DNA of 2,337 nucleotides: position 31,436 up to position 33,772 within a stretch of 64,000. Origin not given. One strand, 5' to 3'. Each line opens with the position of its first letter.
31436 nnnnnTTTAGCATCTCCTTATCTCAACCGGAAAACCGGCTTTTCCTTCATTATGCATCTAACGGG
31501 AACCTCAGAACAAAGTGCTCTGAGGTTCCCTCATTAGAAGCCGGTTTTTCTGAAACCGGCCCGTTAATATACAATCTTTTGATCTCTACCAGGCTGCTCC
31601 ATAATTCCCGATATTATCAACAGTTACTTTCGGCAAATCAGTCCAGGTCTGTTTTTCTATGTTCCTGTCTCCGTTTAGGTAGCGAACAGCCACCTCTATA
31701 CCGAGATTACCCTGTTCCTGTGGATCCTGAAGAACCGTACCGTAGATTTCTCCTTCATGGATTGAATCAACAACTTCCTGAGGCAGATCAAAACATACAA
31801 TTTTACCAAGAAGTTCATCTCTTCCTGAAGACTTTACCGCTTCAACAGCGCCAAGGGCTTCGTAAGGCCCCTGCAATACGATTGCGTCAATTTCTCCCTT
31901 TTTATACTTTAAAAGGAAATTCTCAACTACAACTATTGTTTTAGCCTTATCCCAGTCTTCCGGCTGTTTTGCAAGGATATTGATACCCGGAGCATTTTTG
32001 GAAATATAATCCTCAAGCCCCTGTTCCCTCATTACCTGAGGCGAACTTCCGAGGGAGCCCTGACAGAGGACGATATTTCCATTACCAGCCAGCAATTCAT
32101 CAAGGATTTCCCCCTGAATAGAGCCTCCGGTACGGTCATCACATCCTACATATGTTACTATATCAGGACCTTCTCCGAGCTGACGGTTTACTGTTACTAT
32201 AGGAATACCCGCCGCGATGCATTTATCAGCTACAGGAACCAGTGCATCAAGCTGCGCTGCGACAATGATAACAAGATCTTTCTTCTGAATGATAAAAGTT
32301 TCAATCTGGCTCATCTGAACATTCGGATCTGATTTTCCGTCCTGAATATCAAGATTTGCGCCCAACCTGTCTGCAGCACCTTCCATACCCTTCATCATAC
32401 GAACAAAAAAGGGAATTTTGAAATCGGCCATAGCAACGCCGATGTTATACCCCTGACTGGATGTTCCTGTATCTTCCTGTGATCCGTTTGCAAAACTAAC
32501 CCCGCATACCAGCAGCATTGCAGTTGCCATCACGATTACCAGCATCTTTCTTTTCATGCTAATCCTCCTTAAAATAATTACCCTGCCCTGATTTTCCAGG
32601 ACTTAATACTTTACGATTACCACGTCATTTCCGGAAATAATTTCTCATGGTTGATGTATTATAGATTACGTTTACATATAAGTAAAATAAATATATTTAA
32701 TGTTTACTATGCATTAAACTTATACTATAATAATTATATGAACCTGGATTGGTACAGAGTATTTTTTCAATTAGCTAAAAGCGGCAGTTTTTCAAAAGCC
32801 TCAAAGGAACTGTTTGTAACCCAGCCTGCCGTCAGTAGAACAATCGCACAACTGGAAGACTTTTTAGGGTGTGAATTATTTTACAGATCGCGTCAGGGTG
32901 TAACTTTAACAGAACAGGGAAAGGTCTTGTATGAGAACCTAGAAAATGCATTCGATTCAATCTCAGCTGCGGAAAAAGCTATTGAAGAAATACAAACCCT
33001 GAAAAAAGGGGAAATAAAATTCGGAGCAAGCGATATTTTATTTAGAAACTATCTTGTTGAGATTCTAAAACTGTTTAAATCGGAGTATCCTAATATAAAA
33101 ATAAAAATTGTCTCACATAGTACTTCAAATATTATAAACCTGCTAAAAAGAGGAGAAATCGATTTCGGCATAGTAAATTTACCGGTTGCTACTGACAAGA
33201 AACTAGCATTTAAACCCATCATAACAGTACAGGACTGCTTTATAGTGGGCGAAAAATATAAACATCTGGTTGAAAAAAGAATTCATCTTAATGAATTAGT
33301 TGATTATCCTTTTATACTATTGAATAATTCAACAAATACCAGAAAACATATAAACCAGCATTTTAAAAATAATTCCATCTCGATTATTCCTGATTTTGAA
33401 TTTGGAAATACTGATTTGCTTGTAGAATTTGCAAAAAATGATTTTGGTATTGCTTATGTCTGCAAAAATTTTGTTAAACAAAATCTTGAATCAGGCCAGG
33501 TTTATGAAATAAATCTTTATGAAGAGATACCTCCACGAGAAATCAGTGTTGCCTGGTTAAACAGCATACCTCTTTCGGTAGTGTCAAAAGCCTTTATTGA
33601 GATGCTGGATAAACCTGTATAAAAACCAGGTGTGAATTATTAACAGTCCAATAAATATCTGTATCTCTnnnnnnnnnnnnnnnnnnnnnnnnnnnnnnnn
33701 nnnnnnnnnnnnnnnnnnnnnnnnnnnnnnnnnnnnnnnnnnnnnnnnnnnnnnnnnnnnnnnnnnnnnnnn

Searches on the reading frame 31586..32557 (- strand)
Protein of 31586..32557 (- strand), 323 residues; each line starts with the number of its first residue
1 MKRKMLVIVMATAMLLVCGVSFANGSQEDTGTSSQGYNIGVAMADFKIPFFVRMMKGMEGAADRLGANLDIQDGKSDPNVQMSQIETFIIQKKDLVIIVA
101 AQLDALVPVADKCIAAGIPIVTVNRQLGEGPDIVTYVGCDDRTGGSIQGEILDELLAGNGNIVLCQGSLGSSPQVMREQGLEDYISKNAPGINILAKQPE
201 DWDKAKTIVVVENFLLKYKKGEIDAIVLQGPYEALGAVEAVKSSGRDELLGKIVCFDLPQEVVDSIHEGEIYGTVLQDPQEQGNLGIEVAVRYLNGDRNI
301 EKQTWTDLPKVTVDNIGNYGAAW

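Call 5: search_protein_families(library=pfam, proteins=[window:31586-32557:-])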
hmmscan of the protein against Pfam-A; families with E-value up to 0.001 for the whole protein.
window:31586-32557:- (323 aa): 2 families
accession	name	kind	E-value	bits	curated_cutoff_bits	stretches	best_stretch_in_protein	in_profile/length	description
PF13407.12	Peripla_BP_4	-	4.3e-58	197.3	35.1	1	39-297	1-257/258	Periplasmic binding protein domain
PF00532.27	Peripla_BP_1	-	3.5e-11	43.5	22.2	1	39-295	4-259/281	Periplasmic binding proteins and sugar binding domain of LacI family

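Call 6: search_protein_families(library=ncbifam, proteins=[window:31586-32557:-])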
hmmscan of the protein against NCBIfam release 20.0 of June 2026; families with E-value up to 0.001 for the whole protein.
window:31586-32557:- (323 aa): 15 families
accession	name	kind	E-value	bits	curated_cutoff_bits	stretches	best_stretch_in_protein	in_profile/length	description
NF007936.0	PRK10653.1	equivalog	2.1e-39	135.6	337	1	38-307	28-289/295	ribose ABC transporter substrate-binding protein RbsB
NF007254.0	PRK09701.1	equivalog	2.8e-24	85.9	335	1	3-306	3-299/311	D-allose transporter substrate-binding protein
NF041827.1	YtfQ_transport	equivalog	1.2e-19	70.4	510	1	61-304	50-296/320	galactofuranose ABC transporter, galactofuranose-binding protein YtfQ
TIGR02634.1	xylF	equivalog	1.4e-19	70.9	389.55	1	39-308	1-268/302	D-xylose ABC transporter substrate-binding protein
NF007680.0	PRK10355.1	equivalog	1e-14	54.5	504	1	31-296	20-284/331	D-xylose ABC transporter substrate-binding protein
NF011924.1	PRK15395.1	equivalog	1e-14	54.4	420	1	33-306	22-308/329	galactose/glucose ABC transporter substrate-binding protein MglB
NF040907.2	ChvE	equivalog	2e-13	50.3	460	1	39-156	1-118/324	multiple monosaccharide ABC transporter substrate-binding protein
TIGR02637.1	RhaS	equivalog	9.8e-13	48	342.25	1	45-302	7-264/302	rhamnose ABC transporter substrate-binding protein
NF052284.1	rhzpin_SBP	equivalog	2.6e-12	46.5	420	1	54-272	19-233/289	rhizopine catabolism ABC transporter substrate-binding protein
NF008185.0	PRK10936.1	equivalog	4.5e-11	42.2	200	1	54-301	65-306/346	TMAO reductase system periplasmic protein TorT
NF011937.0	PRK15408.1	equivalog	2.8e-10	39.6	384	1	47-297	38-286/340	autoinducer 2 ABC transporter substrate-binding protein LsrB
NF008452.0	PRK11303.1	equivalog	3.5e-07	29.7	385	1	37-227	62-243/332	catabolite repressor/activator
TIGR02955.1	TMAO_TorT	equivalog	7.1e-07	28.8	310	1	49-302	12-262/295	TMAO reductase system periplasmic protein TorT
NF047341.1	lactose_RbsR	equivalog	1.3e-05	24.7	382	1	36-184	61-204/331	ribose utilization transcriptional repressor RbsR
NF007449.0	PRK10014.1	subfamily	0.00015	20.9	310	1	30-142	58-167/342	Mal regulon transcriptional regulator MalI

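Call 56: search_solved_structures(query=window:31586-32557:-, max_evalue=1e-20)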
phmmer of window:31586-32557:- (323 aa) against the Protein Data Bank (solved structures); distinct sequences matched with E-value up to 1e-20: 20.
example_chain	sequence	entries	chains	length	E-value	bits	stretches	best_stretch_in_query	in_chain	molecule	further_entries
2ioy_A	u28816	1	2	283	3.8e-42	147.7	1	39-316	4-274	Periplasmic sugar-binding protein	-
4rsm_A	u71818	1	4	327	1.8e-31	112.6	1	30-316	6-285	Periplasmic binding protein/LacI transcriptional regulator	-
2gx6_A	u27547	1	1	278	1.8e-31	112.6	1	40-303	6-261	D-ribose-binding periplasmic protein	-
1ba2_A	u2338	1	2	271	2.8e-31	112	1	40-299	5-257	D-RIBOSE-BINDING PROTEIN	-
4zjp_A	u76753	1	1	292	4.5e-31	111.3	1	36-298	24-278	Monosaccharide-transporting ATPase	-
1dbp_A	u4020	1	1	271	4.8e-31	111.2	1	40-299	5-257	D-RIBOSE-BINDING PROTEIN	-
1urp_A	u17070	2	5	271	5e-31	111.2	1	40-299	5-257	D-RIBOSE-BINDING PROTEIN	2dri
5hko_A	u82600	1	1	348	5.8e-31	111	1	28-316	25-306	ABC transporter, carbohydrate uptake transporter-2 (CUT2) family, periplasmic sugar-bindin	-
1drk_A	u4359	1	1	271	9.4e-31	110.3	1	40-299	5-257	D-RIBOSE-BINDING PROTEIN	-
4rs3_A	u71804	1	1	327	1.2e-30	110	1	29-316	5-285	ABC transporter, carbohydrate uptake transporter-2 (CUT2) family, periplasmic sugar-bindin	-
1drj_A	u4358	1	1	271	4.7e-30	108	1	40-299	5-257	D-RIBOSE-BINDING PROTEIN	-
4irx_A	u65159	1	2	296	4.8e-30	107.9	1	39-292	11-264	Sugar ABC transporter, periplasmic sugar-binding protein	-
7e7m_A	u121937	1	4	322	6.2e-30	107.6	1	7-319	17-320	D-ribose ABC transporter substrate-binding protein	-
4yo7_A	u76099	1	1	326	7.2e-29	104.1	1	19-321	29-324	Sugar ABC transporter (Sugar-binding protein)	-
2qvc_A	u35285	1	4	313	9.7e-25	90.5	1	48-317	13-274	Sugar ABC transporter, periplasmic sugar-binding protein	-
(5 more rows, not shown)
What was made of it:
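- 28911..32557 (-): CUT2-type monosaccharide/polyol ABC transporter: binding protein 31586-32557, permease 30451-31440, ATPase 28911-30494. The binding protein is nearest to ribose-type and CUT2 binding proteins in the PDB (call 56).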

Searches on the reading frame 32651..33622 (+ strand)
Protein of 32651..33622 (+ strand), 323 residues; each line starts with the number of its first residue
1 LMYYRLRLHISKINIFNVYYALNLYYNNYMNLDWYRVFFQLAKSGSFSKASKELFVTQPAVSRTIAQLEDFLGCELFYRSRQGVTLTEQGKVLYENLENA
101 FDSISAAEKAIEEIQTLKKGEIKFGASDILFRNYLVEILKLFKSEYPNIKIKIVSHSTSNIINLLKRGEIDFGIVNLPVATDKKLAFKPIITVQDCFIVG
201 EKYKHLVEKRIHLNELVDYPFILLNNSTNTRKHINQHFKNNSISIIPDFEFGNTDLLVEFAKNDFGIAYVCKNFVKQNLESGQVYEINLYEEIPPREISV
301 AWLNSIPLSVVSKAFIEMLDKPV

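Call 5: search_protein_families(library=pfam, proteins=[window:32651-33622:+])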
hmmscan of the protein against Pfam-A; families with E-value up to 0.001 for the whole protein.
window:32651-33622:+ (323 aa): 3 families
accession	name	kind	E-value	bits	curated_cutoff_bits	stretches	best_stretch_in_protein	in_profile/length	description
PF03466.25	LysR_substrate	-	2.6e-35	122.1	28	1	118-319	4-204/209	LysR substrate binding domain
PF00126.33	HTH_1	-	1.2e-21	76.8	26.6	1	32-91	1-60/60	Bacterial regulatory helix-turn-helix protein, lysR family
PF12849.12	PBP_like_2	-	0.00013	22.2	27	1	135-184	24-73/267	PBP superfamily domain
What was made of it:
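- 32651..33622 (+): Divergent LysR-type regulator between the two GRE operons. HTH_1 and LysR_substrate (call 5).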

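Call 6: search_protein_families(library=ncbifam, proteins=[window:32651-33622:+])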
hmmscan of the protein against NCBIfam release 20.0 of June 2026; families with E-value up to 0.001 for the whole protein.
window:32651-33622:+ (323 aa): 57 families (the best 25 are shown)
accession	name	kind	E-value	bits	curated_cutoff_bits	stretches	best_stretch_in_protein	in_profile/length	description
NF040786.1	LysR_Sec_metab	equivalog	6.9e-47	159.9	250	1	30-321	1-296/298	selenium metabolism-associated LysR family transcriptional regulator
NF047520.1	trans_act_CidR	equivalog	8.7e-46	156.4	415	1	31-320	2-289/292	cidABC operon transcriptional activator CidR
NF008416.0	PRK11242.1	equivalog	4.1e-38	131.4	277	1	36-319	7-287/300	transcriptional regulator CynR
NF053705.1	TransRegGltCGpos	equivalog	3.4e-34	118.4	350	1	33-317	4-287/300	glutamate biosynthesis transcriptional regulator GltC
NF008722.0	PRK11716.1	equivalog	2.2e-32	112.2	246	1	30-320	1-291/293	HTH-type transcriptional activator IlvY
TIGR03339.1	phn_lysR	subfamily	3e-32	112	341.1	1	36-278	3-241/279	aminoethylphosphonate catabolism associated LysR family transcriptional regulator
NF045775.1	acetoin_reg_AlsR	exception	1.5e-30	106.7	430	1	30-286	1-257/290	acetoin biosynthesis transcriptional regulator AlsR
TIGR02424.1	TF_pcaQ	equivalog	2.3e-30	105.5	303.8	1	36-316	9-291/300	pca operon transcription factor PcaQ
NF007307.0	PRK09791.1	equivalog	1.2e-29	103.4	336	1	32-294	7-268/302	LysR family transcriptional regulator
NF008352.0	PRK11139.1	subfamily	2.2e-29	102.5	288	1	35-285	11-254/305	transcriptional regulator GcvA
NF009327.0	PRK12684.1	subfamily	1.3e-28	100.2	402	1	30-249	1-220/313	CysB family HTH-type transcriptional regulator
NF040889.1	trans_reg_YeiE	equivalog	3.8e-28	98.6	480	1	35-290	8-257/288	DNA-binding transcriptional regulator YeiE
TIGR03418.1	chol_sulf_TF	equivalog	2e-27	96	324.8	1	31-286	2-255/291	choline sulfate utilization transcriptional regulator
NF040888.1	trans_reg_YafC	equivalog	3.8e-27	94.9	470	1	33-295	6-263/293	DNA-binding transcriptional regulator YafC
NF007667.0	PRK10341.1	equivalog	2.9e-26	92.2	308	1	37-318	14-293/312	transcriptional regulator TdcA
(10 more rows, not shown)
